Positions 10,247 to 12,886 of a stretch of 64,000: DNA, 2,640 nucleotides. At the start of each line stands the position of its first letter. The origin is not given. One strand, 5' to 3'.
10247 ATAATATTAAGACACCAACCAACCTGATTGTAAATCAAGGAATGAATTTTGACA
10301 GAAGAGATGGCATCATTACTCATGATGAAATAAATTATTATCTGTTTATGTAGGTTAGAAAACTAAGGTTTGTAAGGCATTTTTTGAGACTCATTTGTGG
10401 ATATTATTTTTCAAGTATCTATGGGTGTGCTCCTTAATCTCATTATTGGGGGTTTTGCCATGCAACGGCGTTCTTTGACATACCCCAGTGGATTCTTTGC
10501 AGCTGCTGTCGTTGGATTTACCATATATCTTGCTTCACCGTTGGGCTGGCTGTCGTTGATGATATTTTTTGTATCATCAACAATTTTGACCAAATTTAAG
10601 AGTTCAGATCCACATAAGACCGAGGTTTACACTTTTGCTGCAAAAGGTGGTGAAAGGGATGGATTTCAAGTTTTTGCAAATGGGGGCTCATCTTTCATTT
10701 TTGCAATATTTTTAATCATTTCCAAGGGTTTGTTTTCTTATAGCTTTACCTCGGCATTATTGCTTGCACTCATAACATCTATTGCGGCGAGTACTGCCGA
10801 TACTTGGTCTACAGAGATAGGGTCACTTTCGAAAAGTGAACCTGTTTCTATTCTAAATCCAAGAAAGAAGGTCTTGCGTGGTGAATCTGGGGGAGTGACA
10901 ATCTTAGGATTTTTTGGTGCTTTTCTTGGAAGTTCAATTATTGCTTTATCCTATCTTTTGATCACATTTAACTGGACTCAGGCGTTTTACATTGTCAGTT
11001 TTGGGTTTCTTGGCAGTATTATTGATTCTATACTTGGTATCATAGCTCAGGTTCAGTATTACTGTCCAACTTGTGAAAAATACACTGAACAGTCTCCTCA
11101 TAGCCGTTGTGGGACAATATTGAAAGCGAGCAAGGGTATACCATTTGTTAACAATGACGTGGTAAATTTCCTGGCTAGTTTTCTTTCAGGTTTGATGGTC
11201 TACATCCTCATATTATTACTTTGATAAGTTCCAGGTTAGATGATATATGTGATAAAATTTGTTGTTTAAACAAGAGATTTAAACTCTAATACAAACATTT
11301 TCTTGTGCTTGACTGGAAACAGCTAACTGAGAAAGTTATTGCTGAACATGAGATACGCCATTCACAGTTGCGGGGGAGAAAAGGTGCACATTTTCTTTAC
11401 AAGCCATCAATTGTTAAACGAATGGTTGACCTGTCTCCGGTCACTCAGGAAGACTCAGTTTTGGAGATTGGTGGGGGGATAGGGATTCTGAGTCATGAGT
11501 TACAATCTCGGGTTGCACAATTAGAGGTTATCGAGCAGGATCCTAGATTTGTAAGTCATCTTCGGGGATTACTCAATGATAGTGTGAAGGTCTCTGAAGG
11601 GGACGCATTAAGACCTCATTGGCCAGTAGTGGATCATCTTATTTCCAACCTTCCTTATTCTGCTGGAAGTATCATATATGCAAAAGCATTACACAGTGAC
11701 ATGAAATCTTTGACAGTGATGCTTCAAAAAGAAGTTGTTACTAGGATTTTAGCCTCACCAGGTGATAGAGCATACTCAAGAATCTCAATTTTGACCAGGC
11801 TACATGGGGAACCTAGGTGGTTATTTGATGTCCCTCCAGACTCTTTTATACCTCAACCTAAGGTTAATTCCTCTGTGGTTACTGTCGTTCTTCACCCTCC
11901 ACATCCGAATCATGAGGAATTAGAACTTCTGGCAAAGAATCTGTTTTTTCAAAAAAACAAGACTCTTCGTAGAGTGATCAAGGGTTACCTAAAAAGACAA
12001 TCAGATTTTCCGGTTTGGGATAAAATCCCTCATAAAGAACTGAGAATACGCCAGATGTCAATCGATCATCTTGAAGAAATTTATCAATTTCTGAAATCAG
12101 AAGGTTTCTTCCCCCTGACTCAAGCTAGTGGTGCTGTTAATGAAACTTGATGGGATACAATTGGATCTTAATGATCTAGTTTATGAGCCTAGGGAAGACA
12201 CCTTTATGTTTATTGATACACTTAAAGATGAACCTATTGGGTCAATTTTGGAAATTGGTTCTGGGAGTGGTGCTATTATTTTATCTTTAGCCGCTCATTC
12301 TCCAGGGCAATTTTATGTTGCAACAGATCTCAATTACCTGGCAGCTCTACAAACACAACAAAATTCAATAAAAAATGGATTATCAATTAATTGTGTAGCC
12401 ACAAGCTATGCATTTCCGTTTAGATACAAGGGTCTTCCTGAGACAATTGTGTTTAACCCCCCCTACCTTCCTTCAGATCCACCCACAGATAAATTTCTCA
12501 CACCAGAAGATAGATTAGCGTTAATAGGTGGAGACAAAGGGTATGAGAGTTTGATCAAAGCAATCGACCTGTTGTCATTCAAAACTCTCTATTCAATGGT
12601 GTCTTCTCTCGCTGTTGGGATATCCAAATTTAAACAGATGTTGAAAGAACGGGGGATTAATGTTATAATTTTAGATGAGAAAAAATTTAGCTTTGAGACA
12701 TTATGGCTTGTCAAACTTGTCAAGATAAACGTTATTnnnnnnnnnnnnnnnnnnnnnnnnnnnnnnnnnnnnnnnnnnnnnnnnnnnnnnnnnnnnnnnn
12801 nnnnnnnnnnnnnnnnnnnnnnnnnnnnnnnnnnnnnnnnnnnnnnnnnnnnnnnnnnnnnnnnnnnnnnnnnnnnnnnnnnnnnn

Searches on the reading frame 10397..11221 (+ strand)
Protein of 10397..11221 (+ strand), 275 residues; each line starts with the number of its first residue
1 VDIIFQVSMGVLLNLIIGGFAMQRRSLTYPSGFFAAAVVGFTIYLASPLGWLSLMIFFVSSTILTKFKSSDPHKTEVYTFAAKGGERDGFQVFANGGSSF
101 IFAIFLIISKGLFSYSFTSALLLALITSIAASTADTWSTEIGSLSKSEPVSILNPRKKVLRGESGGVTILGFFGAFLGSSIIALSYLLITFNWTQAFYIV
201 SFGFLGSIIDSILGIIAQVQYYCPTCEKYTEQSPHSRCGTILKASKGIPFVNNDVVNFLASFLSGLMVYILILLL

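Call 64: search_protein_families(library=pfam, proteins=[window:10397-11221:+], max_evalue=0.00001)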
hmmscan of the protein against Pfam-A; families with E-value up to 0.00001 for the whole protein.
window:10397-11221:+ (275 aa): 1 family
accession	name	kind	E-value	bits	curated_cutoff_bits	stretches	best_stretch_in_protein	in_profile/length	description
PF01940.21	DUF92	-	3e-59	200.9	27.5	1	14-263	3-249/251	Integral membrane protein DUF92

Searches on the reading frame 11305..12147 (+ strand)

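Call 64: search_protein_families(library=pfam, proteins=[window:11305-12147:+], max_evalue=0.00001)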
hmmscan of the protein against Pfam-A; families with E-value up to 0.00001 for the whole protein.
window:11305-12147:+ (281 aa): 1 family
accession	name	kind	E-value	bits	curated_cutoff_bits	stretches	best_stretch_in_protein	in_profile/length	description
PF00398.26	RrnaAD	-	1.5e-39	136.1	24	1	21-233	3-231/263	Ribosomal RNA adenine dimethylase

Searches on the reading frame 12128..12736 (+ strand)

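Call 64: search_protein_families(library=pfam, proteins=[window:12128-12736:+], max_evalue=0.00001)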
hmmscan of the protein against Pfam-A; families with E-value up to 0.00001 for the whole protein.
window:12128-12736:+ (203 aa): 1 family
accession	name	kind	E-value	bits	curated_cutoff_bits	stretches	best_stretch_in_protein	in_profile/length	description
PF05175.20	MTS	-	1.4e-07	31.7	23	1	27-113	22-108/170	Methyltransferase small domain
